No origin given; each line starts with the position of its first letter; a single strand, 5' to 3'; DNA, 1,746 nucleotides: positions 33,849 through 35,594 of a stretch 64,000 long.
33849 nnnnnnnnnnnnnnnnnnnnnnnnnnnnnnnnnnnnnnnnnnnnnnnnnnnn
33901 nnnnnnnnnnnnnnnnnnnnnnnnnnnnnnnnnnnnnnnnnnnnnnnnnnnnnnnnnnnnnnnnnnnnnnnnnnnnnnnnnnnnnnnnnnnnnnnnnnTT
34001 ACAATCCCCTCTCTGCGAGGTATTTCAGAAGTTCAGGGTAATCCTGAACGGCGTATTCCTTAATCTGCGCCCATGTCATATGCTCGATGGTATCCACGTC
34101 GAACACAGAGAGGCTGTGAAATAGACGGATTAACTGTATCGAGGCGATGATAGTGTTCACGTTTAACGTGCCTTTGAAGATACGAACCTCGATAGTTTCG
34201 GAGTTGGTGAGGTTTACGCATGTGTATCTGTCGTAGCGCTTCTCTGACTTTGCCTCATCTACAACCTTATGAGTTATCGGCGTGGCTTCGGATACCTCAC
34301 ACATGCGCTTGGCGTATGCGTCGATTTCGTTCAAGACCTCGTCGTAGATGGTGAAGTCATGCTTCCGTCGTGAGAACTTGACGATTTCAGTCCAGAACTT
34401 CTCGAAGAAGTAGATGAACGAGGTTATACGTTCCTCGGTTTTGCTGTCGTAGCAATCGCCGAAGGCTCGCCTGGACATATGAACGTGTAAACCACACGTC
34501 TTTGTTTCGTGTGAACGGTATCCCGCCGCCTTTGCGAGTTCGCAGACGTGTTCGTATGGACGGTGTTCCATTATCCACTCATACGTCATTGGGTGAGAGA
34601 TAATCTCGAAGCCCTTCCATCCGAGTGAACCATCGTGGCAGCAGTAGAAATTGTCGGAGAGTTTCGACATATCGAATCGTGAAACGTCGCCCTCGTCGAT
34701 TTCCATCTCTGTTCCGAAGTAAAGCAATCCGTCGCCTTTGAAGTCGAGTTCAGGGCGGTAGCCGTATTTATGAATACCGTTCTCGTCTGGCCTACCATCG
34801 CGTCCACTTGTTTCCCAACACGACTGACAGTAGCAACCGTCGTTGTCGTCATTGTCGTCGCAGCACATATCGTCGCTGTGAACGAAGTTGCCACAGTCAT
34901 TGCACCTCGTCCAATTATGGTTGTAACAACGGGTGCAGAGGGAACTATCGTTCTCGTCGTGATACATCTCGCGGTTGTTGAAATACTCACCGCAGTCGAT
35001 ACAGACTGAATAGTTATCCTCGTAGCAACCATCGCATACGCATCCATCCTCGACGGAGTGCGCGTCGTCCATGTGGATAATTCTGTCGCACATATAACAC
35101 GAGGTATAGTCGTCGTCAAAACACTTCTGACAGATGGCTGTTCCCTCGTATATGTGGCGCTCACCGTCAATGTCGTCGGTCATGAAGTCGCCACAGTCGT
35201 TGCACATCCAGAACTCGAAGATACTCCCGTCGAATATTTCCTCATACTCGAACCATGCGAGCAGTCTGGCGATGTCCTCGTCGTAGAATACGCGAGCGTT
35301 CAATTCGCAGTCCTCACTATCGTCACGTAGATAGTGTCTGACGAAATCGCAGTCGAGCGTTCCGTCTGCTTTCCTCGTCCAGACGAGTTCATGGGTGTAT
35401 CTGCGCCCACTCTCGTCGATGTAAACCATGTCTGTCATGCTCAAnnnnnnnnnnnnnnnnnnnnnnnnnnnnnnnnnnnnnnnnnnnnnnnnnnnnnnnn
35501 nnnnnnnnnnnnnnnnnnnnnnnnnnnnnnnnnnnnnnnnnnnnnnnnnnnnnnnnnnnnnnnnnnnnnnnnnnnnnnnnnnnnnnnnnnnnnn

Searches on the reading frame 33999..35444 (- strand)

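Call 10: search_protein_families(library=phrogs, proteins=[window:33999-35444:-], max_evalue=0.00001)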
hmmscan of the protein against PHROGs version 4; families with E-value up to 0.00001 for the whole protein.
window:33999-35444:- (481 aa): 2 families
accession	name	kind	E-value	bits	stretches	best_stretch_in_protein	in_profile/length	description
phrog_16683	-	unknown function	2.3e-44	153.1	1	165-479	41-334/368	-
phrog_2443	-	other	2.4e-07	30.8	1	264-442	197-358/801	amidoligase enzyme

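Call 48: search_protein_families(library=pfam, proteins=[window:33999-35444:-], max_evalue=0.001)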
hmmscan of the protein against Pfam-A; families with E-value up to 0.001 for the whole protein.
window:33999-35444:- (481 aa): 1 family
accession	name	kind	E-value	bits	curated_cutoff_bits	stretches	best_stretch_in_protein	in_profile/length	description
PF12224.13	Amidoligase_2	-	1.5e-08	35.2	22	1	277-439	74-241/245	Putative amidoligase enzyme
